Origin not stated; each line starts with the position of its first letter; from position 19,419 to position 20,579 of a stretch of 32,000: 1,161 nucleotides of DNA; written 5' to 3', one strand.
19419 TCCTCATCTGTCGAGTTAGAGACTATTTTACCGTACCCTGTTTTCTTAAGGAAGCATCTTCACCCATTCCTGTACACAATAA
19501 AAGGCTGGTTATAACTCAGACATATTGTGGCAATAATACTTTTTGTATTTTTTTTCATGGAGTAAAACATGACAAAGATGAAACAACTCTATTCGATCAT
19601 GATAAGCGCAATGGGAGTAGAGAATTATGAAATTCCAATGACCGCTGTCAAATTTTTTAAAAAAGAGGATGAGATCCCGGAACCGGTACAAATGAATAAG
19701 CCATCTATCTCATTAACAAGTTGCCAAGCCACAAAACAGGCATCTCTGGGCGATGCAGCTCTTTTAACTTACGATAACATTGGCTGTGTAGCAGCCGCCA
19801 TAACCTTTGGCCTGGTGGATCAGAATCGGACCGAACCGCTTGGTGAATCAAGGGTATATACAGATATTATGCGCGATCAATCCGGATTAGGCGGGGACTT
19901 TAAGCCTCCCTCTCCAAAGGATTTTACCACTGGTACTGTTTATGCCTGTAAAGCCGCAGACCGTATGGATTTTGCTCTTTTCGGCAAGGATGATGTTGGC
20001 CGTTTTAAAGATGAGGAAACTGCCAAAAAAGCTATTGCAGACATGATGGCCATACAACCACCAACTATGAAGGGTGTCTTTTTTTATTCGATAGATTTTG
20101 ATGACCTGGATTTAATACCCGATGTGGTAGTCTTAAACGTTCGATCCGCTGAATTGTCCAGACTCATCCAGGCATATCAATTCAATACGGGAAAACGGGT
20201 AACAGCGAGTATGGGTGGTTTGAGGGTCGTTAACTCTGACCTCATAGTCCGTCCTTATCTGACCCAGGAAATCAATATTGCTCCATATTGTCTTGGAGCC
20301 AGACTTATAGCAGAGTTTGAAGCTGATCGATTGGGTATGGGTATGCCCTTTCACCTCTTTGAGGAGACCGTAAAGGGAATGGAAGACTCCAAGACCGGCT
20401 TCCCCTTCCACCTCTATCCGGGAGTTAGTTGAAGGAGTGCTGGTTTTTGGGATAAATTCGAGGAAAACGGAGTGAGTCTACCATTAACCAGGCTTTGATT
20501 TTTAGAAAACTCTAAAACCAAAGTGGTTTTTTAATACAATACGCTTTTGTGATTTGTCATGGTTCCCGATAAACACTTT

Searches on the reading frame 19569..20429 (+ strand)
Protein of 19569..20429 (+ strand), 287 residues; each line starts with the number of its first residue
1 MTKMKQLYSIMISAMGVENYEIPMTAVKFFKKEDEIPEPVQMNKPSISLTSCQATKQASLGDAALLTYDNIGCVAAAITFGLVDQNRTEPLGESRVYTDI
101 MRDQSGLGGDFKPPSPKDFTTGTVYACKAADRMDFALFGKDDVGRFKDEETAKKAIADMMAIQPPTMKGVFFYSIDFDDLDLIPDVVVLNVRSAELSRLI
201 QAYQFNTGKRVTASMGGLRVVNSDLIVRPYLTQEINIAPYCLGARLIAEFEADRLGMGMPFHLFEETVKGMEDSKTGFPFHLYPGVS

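Call 3: search_protein_families(library=pfam, proteins=[window:19569-20429:+], max_evalue=0.1)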
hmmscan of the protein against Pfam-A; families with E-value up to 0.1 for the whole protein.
window:19569-20429:+ (287 aa): 1 family
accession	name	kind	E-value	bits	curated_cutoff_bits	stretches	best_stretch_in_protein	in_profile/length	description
PF02596.20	DUF169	-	4.8e-36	125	27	1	25-269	13-208/209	Uncharacterised ArCR, COG2043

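Call 27: search_solved_structures(query=window:19569-20429:+, max_evalue=1, show_alignments=1)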
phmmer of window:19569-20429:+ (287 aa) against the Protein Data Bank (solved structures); distinct sequences matched with E-value up to 1: 3.
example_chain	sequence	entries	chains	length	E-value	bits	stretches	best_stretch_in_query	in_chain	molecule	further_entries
2grm_A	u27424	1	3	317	0.39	13.3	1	160-226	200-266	PrgX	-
2aw6_A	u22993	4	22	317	0.39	13.3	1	160-226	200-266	PrgX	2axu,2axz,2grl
2awi_A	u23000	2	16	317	0.41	13.2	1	160-226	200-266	PrgX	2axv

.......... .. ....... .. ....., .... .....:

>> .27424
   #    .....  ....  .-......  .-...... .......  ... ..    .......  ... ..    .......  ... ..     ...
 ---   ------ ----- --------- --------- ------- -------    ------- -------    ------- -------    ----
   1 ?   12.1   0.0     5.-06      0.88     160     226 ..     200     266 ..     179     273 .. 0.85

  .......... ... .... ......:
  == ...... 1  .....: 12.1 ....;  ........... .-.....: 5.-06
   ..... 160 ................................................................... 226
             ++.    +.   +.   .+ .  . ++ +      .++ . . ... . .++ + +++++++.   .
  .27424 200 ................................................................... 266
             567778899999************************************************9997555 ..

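Call 37: find_homologous_proteins(query=window:19569-20429:+, max_evalue=0.00001)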
Query window:19569-20429:+ (287 aa): 623 proteins with E <= 0.00001 among 1500 candidates; the best 120 are listed.
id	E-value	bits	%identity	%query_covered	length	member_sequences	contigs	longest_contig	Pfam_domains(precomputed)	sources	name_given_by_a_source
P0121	9.9e-189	643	100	100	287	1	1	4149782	PF02596.21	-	-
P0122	6.3e-188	641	99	100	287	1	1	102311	PF02596.21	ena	-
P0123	1.4e-180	617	96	100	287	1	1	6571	PF02596.21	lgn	-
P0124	3.3e-172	589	90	100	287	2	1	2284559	PF02596.21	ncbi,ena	-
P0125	3.5e-155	533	82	100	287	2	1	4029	PF02596.21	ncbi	-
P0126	2.3e-154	531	82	100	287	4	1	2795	PF02596.21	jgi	-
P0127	6.8e-153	526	81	100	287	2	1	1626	PF02596.21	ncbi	-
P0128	2.4e-152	524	80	100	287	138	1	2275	PF02596.21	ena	-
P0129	4.4e-152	523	82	100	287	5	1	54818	PF02596.21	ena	-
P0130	9.7e-152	522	80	100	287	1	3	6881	PF02596.21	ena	-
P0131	3.0e-151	520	80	100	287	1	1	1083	PF02596.21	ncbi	-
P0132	7.2e-151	519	79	100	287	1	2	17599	PF02596.21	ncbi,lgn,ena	-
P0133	7.2e-150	516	82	97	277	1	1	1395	PF02596.21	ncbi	-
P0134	1.2e-149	515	83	95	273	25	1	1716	PF02596.21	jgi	-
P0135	3.7e-149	514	82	95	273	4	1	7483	PF02596.21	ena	-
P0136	1.6e-148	511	79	100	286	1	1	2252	PF02596.21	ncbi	-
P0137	3.0e-147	507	81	95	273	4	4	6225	PF02596.21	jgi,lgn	-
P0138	1.4e-146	505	81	95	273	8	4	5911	PF02596.21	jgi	-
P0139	5.4e-146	503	81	95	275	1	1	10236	PF02596.21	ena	-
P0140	3.9e-145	500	76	100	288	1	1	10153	PF02596.21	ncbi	-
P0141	2.3e-143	495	77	100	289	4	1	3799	PF02596.21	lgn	-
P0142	4.5e-140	484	74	100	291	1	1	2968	PF02596.21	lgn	-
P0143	2.6e-138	478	73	100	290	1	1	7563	PF02596.21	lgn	-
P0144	5.1e-138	477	75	99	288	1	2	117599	PF02596.21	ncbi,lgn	-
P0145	4.5e-137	474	74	100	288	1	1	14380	PF02596.21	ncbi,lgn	-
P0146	4.6e-137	474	74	99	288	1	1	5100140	PF02596.21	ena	-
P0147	3.9e-136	471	73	100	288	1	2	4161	PF02596.21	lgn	-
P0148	4.0e-135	468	72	99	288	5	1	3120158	PF02596.21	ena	-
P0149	5.7e-134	464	71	100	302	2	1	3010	PF02596.21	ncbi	-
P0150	4.4e-132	458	71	100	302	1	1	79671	PF02596.21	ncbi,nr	ncbi:MAG: DUF169 domain-containing protein [Chloroflexi bacterium]|nr:DUF169 domain-containing prote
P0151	3.2e-131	455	71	99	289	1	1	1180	PF02596.21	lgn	-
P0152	1.4e-130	453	70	100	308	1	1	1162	PF02596.21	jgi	jgi:uncharacterized protein (DUF169 family)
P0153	2.0e-130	452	70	100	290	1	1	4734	PF02596.21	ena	-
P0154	7.8e-130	450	69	100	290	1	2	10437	PF02596.21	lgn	-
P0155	2.8e-129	448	70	99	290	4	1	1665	PF02596.21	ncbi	-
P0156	4.0e-128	445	69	100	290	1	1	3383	PF02596.21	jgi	jgi:uncharacterized protein (DUF169 family)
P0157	9.9e-128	443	70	99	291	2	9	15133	PF02596.21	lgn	-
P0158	2.6e-127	442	69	100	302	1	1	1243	PF02596.21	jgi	jgi:uncharacterized protein (DUF169 family)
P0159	3.5e-127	441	67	100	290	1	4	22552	PF02596.21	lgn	-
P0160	3.5e-127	441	69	100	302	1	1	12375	PF02596.21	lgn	-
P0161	6.4e-127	441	68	100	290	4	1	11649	PF02596.21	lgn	-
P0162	2.4e-126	439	68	99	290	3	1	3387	PF02596.21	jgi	jgi:uncharacterized protein (DUF169 family)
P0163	2.1e-125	436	69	99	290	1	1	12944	PF02596.21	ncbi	-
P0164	2.7e-125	435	67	100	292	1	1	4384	PF02596.21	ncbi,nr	ncbi:MAG: DUF169 domain-containing protein [bacterium]|nr:DUF169 domain-containing protein [bacteriu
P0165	4.7e-125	434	66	99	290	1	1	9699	PF02596.21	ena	-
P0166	6.4e-125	434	66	100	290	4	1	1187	PF02596.21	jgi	-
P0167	6.8e-125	434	68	100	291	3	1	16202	PF02596.21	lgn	-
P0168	1.5e-124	433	69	99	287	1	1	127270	PF02596.21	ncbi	-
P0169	2.2e-124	432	67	100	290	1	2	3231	PF02596.21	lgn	-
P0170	4.6e-124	431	66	100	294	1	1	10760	PF02596.21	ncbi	-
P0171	5.0e-124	431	68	99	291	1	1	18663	PF02596.21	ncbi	-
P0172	1.5e-123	430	67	99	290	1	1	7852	PF02596.21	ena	-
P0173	1.2e-122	427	65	100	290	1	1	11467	PF02596.21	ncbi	-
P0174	1.2e-122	427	67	100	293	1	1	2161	PF02596.21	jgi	jgi:uncharacterized protein (DUF169 family)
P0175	2.2e-122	426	67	100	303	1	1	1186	PF02596.21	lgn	-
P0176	3.5e-122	425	66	100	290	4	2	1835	PF02596.21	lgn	-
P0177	4.0e-122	425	65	100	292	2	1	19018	PF02596.21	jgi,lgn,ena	-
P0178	4.7e-122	425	66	100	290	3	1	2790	PF02596.21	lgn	-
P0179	1.1e-121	423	64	100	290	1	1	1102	PF02596.21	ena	-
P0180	2.3e-121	422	66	100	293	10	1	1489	PF02596.21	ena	-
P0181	4.0e-121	422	66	100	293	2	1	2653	PF02596.21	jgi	jgi:uncharacterized protein (DUF169 family)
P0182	4.2e-121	422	66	100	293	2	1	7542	PF02596.21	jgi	jgi:uncharacterized protein (DUF169 family)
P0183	5.7e-121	421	66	100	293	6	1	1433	PF02596.21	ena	-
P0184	6.0e-121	421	67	99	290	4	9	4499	PF02596.21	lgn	-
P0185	6.0e-121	421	68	99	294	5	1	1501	PF02596.21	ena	-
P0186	9.3e-121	420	67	100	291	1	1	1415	PF02596.21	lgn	-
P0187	1.1e-120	420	64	100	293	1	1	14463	PF02596.21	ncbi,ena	-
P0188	1.3e-120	420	66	99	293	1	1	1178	PF02596.21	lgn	-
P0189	1.3e-120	420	66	99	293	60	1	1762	PF02596.21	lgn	-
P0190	1.5e-120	420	66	99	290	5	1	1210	PF02596.21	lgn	-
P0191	1.5e-120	420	65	100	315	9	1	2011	PF02596.21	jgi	jgi:uncharacterized protein (DUF169 family)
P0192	2.7e-120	419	65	99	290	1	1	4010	PF02596.21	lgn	-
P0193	3.2e-120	419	66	99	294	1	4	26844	PF02596.21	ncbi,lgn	-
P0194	3.3e-120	419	66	100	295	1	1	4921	PF02596.21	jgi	jgi:uncharacterized protein (DUF169 family)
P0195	4.6e-120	418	65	99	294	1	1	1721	PF02596.21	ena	-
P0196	6.7e-120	418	66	100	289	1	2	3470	PF02596.21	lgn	-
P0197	8.2e-120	417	66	99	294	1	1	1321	PF02596.21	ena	-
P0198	2.1e-119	416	66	99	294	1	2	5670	PF02596.21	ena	-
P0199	2.2e-119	416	65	99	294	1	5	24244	PF02596.21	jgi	jgi:uncharacterized protein (DUF169 family)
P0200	2.3e-119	416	66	100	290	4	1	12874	PF02596.21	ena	-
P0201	2.7e-119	416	65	100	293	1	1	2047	PF02596.21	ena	-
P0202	3.0e-119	415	66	100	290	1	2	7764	PF02596.21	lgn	-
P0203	3.1e-119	415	65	100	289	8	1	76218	PF02596.21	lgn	-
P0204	3.1e-119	415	65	99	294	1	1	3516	PF02596.21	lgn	-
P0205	3.7e-119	415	63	99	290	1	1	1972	PF02596.21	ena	-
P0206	3.8e-119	415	64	99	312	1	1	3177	PF02596.21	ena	-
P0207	3.9e-119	415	65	99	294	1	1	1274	PF02596.21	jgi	jgi:uncharacterized protein (DUF169 family)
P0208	4.9e-119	415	64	100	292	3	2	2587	PF02596.21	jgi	jgi:uncharacterized protein (DUF169 family)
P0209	5.2e-119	415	65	100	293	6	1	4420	PF02596.21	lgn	-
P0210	5.6e-119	415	65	99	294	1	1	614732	PF02596.21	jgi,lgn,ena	-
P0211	6.7e-119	414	64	100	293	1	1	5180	PF02596.21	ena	-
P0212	6.8e-119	414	64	100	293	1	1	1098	PF02596.21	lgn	-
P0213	8.4e-119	414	65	100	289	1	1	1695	PF02596.21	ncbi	-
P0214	1.2e-118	413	65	99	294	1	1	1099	PF02596.21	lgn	-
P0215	1.3e-118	413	65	99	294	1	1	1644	PF02596.21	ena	-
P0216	1.3e-118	413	63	100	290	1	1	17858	PF02596.21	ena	-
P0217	1.5e-118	413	65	99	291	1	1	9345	PF02596.21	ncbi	-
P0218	1.5e-118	413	66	97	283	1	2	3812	PF02596.21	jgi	jgi:uncharacterized protein (DUF169 family)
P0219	1.6e-118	413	65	100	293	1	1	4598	PF02596.21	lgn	-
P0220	2.0e-118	413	64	100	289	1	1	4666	PF02596.21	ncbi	-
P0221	2.3e-118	413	65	99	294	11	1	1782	PF02596.21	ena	-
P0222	2.8e-118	412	62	99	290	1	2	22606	PF02596.21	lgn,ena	-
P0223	2.8e-118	412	64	100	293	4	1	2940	PF02596.21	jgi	jgi:uncharacterized protein (DUF169 family)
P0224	2.9e-118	412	64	100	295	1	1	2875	PF02596.21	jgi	jgi:uncharacterized protein (DUF169 family)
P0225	3.3e-118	412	65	99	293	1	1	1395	PF02596.21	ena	-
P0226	3.8e-118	412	64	99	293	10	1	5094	PF02596.21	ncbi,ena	-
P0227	3.9e-118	412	65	99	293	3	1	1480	PF02596.21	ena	-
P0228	5.1e-118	411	66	99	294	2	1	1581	PF02596.21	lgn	-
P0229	6.2e-118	411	65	99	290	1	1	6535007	PF02596.21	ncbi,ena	-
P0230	7.9e-118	411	64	99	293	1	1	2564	PF02596.21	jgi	jgi:uncharacterized protein (DUF169 family)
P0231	8.3e-118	411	65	99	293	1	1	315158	PF02596.21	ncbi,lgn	-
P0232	8.4e-118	411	66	99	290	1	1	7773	PF02596.21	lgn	-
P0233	8.5e-118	411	65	99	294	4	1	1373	PF02596.21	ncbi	-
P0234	1.0e-117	410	64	99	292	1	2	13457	PF02596.21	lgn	-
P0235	1.2e-117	410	65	100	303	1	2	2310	PF02596.21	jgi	jgi:uncharacterized protein (DUF169 family)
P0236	1.2e-117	410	63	99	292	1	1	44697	PF02596.21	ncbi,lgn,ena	-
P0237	1.4e-117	410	65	99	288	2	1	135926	PF02596.21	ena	-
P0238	1.5e-117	410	64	100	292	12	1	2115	PF02596.21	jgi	jgi:uncharacterized protein (DUF169 family)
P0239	1.6e-117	410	65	99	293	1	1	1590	PF02596.21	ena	-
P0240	1.8e-117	410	65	99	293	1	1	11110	PF02596.21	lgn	-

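Call 47: search_protein_families(library=ncbifam, proteins=[window:19569-20429:+], max_evalue=0.001)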
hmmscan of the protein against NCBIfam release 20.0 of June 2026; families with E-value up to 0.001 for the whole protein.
window:19569-20429:+ (287 aa): 0 families

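Call 48: predict_structure(alignment_id=A2)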
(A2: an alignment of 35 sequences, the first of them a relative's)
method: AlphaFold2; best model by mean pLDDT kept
length: 287 residues; sequences in the alignment: 35
mean_pLDDT: 93.7   pTM: 0.91
mean pLDDT of the five models: 93.7, 93.0, 92.5, 92.1, 88.2
residues with pLDDT >= 90: 241; 70-90: 45; 50-70: 1; < 50: 0
segments of 3 or more residues with pLDDT < 50: none
pLDDT, mean of each block of 10 residues (from residue 1): 95 93 97 97 94 95 96 95 96 84 90 94 95 91 93 91 97 95 97 96 96 85 96 96 88 94 98 94 85
secondary structure, 60 per line:
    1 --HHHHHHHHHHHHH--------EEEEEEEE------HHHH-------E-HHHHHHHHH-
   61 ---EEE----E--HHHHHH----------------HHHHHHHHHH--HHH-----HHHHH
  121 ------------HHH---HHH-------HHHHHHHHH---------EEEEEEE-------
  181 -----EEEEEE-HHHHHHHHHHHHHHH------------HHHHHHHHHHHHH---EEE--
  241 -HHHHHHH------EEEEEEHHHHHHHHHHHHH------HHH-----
elements in order: H3-15 E24-31 H38-41 H51-59 E64-66 H74-79 H96-105 H116-120 H149-157 E167-173 E186-191 H193-207 H220-232 E236-238 H242-248 E255-260 H261-273

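Call 50: fold_search(model_id=the predicted structure, library=pdb)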
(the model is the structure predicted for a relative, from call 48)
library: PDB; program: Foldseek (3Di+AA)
matches with E <= 10: 417; with E <= 0.001: 0
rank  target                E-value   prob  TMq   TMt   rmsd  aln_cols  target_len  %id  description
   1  7zqk_R                5.4e-02  0.30  0.14  0.13   8.7       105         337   13  Crystal structure of photosynthetic glyceraldehyde-3-phosphate dehydrogenase from Chlamydomonas reinhardtii (CrGAPA) c (released 2022-07-20)
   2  1gyp_A                1.0e-01  0.28  0.15  0.13   8.6       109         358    8  CRYSTAL STRUCTURE OF GLYCOSOMAL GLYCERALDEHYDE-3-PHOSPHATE DEHYDROGENASE FROM LEISHMANIA MEXICANA: IMPLICATIONS FOR ST (released 1995-12-07)
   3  2pkr_A                1.3e-01  0.07  0.15  0.13  18.7       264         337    9  Crystal structure of (A+CTE)4 chimeric form of photosyntetic glyceraldehyde-3-phosphate dehydrogenase, complexed with  (released 2007-06-19)
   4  2x5k_R                1.6e-01  0.20  0.14  0.13   8.5       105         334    8  Structure of an active site mutant of the D-Erythrose-4-Phosphate Dehydrogenase from E. coli (released 2011-02-16)
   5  3b1j_A                1.6e-01  0.20  0.15  0.13   8.6       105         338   13  Crystal structure of Glyceraldehyde-3-Phosphate Dehydrogenase complexed with CP12 in the presence of copper from Synec (released 2012-01-11)
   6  6px2_A                1.9e-01  0.11  0.15  0.14  16.8       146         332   11  Acropora millepora GAPDH (released 2019-12-25)
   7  9fod                  1.9e-01  0.10  0.13  0.11   9.2       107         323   12  Glyceraldehyde 3-phosphate dehydrogenase A (GAPDHA) apoenzyme, from Helicobacter pylori (released 2025-06-25)
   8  8erb_N                2.0e-01  0.06  0.19  0.14  19.4       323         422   10  Crystal structure of Fub7 in complex with vinylglycine ketimine (released 2023-10-18)
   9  6ghr_B                2.1e-01  0.16  0.15  0.13   9.0       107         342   10  cyanobacterial GAPDH with full-length CP12 (released 2019-05-08)
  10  1k3t_A                2.3e-01  0.20  0.15  0.13   9.2       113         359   10  Structure of Glycosomal Glyceraldehyde-3-Phosphate Dehydrogenase from Trypanosoma cruzi Complexed with Chalepin, a Cou (released 2002-06-19)
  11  6wyc_A                2.4e-01  0.18  0.15  0.13   8.4       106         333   10  Crystal Structure of Chlamydia trachomatis Glyceraldehyde 3-phosphate dehydrogenase (released 2020-11-04)
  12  1jn0_A                2.4e-01  0.15  0.15  0.13   8.7       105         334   12  Crystal structure of the non-regulatory A4 isoform of spinach chloroplast glyceraldehyde-3-phosphate dehydrogenase com (released 2001-11-30)
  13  7zq4_R                2.4e-01  0.15  0.14  0.13   8.6       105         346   13  Crystal structure of photosynthetic glyceraldehyde-3-phosphate dehydrogenase from Chlamydomonas reinhardtii (CrGAPA) c (released 2022-07-20)
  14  1rm3_A                2.4e-01  0.14  0.14  0.12   8.7       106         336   11  Crystal structure of mutant T33A of photosynthetic glyceraldehyde-3-phosphate dehydrogenase A4 isoform, complexed with (released 2004-07-27)
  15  8erb_C                2.4e-01  0.07  0.19  0.15  19.2       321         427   10  Crystal structure of Fub7 in complex with vinylglycine ketimine (released 2023-10-18)
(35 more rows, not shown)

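Call 56: find_encoding_contigs(protein=P0229, flank=9000, max_places=1)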
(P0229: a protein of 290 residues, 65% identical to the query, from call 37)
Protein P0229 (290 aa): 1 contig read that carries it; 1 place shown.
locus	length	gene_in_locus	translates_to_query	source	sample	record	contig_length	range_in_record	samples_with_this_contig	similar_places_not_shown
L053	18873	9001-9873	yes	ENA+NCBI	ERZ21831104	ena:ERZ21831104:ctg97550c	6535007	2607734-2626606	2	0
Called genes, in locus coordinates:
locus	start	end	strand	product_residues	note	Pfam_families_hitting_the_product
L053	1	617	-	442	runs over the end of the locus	PF03219:TLC (faint), PF07690:MFS_1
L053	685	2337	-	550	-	-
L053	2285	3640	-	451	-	-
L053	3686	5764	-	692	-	PF13426:PAS_9 (weak), PF00989:PAS (weak), PF08447:PAS_3 (weak), PF13426:PAS_9, PF00989:PAS, PF13426:PAS_9, PF08447:PAS_3, PF02518:HATPase_c, +3 more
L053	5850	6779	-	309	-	PF01569:PAP2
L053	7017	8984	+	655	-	PF00072:Response_reg, PF13379:NMT1_2, PF01584:CheW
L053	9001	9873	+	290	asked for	PF02596:DUF169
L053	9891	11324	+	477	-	PF04358:DsrC (weak), PF00266:Aminotran_5, PF00155:Aminotran_1_2 (weak), PF01212:Beta_elim_lyase, PF01041:DegT_DnrJ_EryC1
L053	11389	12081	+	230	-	PF00849:PseudoU_synth_2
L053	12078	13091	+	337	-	PF00106:adh_short (weak), PF01073:3Beta_HSD, PF01370:Epimerase, PF02719:Polysacc_synt_2, PF04321:RmlD_sub_bind, PF08659:KR (weak), PF13460:NAD_binding_10, PF16363:GDP_Man_Dehyd, +1 more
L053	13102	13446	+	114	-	-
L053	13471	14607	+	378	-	PF13439:Glyco_transf_4, PF13579:Glyco_trans_4_4, PF00534:Glycos_transf_1, PF13692:Glyco_trans_1_4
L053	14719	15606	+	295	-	PF00574:CLP_protease (weak), PF25145:NfeD1b_N, PF01343:Peptidase_S49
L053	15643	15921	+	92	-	PF00216:Bac_DNA_binding, PF18291:HU-HIG (weak)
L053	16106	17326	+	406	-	PF13742:tRNA_anti_2, PF01336:tRNA_anti-codon, PF02601:Exonuc_VII_L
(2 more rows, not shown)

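Call 57: find_encoding_contigs(protein=P0146, flank=9000, max_places=1)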
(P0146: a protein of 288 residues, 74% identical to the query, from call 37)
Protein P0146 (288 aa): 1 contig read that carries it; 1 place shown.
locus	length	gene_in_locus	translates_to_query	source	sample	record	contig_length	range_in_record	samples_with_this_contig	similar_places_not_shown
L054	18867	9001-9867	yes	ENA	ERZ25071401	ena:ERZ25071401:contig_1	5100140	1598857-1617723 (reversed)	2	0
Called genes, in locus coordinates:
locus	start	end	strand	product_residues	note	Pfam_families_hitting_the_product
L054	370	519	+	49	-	-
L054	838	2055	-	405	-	PF04455:Saccharop_dh_N, PF21571:ArgZ-like_C_1st, PF21570:ArgZ-like_C_2nd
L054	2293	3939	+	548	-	PF00999:Na_H_Exchanger, PF02254:TrkA_N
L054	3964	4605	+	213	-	PF00753:Lactamase_B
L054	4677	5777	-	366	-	PF00990:GGDEF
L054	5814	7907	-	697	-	-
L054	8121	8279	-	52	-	-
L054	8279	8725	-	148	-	PF02537:CRCB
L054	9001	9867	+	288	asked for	PF02596:DUF169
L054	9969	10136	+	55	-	-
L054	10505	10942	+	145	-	PF00254:FKBP_C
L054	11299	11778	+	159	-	PF02481:DNA_processg_A (weak), PF18306:LDcluster4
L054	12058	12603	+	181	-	PF04893:Yip1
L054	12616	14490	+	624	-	-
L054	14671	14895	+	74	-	-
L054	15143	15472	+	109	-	PF03091:CutA1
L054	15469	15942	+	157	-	-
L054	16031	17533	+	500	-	PF00294:PfkB, PF01467:CTP_transf_like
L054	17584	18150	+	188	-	PF13580:SIS_2, PF01380:SIS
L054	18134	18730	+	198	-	PF08645:PNK3P (weak), PF00702:Hydrolase, PF13419:HAD_2, PF13242:Hydrolase_like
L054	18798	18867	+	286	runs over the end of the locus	PF01048:PNP_UDP_1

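Call 64: search_protein_families(library=padloc, proteins=[window:19569-20429:+], max_evalue=0.001)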
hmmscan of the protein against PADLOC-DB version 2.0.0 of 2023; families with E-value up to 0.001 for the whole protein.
window:19569-20429:+ (287 aa): 0 families

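Call 67: find_encoding_contigs(protein=P0148, flank=5000, max_places=1)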
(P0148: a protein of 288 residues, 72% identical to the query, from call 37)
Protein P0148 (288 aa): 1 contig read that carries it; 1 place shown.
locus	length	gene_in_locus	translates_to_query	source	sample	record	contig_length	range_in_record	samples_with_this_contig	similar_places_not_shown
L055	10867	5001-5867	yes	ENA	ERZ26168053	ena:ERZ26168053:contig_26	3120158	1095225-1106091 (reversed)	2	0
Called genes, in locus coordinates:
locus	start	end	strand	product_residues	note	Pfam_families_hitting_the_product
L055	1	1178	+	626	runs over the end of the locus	PF01807:Zn_ribbon_DnaG, PF08275:DNAG_N, PF01751:Toprim, PF13155:Toprim_2, PF13662:Toprim_4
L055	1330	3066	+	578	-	PF03979:Sigma70_r1_1, PF00140:Sigma70_r1_2, PF04542:Sigma70_r2, PF04539:Sigma70_r3, PF04545:Sigma70_r4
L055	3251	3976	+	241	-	PF24481:CT398_CC (weak), PF02591:Zn_ribbon_9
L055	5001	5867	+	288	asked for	PF02596:DUF169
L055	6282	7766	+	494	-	PF27155:Y4rL_C, PF22483:Mu-transpos_C_2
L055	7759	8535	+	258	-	PF01695:IstB_IS21, PF00308:Bac_DnaA, PF00004:AAA (weak)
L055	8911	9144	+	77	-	PF02604:PhdYeFM_antitox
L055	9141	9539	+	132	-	PF01850:PIN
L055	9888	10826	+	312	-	PF27225:AF_1859_N, PF10040:CRISPR_Cas6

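Call 68: find_encoding_contigs(protein=P0210, flank=5000, max_places=1)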
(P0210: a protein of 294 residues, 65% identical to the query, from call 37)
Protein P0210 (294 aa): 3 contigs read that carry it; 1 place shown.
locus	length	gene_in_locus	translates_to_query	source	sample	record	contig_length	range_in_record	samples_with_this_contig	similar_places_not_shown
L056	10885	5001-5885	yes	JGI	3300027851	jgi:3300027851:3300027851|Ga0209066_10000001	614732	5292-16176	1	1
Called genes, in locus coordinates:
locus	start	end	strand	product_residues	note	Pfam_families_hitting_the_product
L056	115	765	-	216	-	-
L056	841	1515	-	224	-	-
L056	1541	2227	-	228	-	-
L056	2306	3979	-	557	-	PF00953:Glycos_transf_4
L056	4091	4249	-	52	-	-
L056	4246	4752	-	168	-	-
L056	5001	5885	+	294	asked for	PF02596:DUF169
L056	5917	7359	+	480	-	PF04358:DsrC (weak), PF00266:Aminotran_5, PF01041:DegT_DnrJ_EryC1 (weak)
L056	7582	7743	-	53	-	-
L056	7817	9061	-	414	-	PF03916:NrfD (weak)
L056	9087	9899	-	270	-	PF00037:Fer4 (faint), PF12797:Fer4_2 (weak), PF12837:Fer4_6 (faint), PF13237:Fer4_10 (faint), PF13183:Fer4_8 (faint), PF13247:Fer4_11, PF25160:LdpA_Fe-S-bd (weak), PF12838:Fer4_7 (weak), +1 more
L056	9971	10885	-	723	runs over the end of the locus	PF04879:Molybdop_Fe4S4, PF00384:Molybdopterin, PF01568:Molydop_binding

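Call 69: find_encoding_contigs(protein=P0237, flank=5000, max_places=1)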
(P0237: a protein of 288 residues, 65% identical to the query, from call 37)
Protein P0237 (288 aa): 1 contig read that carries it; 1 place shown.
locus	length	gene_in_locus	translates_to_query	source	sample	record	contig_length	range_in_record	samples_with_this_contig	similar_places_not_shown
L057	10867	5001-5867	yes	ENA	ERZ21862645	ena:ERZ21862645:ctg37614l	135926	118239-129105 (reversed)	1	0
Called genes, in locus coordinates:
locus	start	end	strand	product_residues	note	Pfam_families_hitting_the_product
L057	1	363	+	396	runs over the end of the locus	PF00162:PGK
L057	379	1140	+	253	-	PF00121:TIM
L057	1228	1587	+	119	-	PF03840:SecG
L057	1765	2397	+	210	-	-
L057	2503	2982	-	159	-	PF01978:TrmB (weak), PF01047:MarR, PF12802:MarR_2, PF01325:Fe_dep_repress (faint), PF13463:HTH_27 (weak)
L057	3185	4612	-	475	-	PF04015:DUF362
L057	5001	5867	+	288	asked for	PF02596:DUF169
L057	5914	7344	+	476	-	PF04358:DsrC (weak), PF00266:Aminotran_5, PF01212:Beta_elim_lyase (faint)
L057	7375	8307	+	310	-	PF13379:NMT1_2, PF12974:Phosphonate-bd (weak), PF09084:NMT1 (weak)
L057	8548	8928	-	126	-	PF01042:Ribonuc_L-PSP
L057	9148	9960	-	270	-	PF22624:AASDHPPT_N, PF01648:ACPS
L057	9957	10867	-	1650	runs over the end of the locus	PF00668:Condensation, PF00501:AMP-binding, PF13489:Methyltransf_23, PF08241:Methyltransf_11, PF08242:Methyltransf_12, PF13649:Methyltransf_25, PF13847:Methyltransf_31, PF00550:PP-binding, +5 more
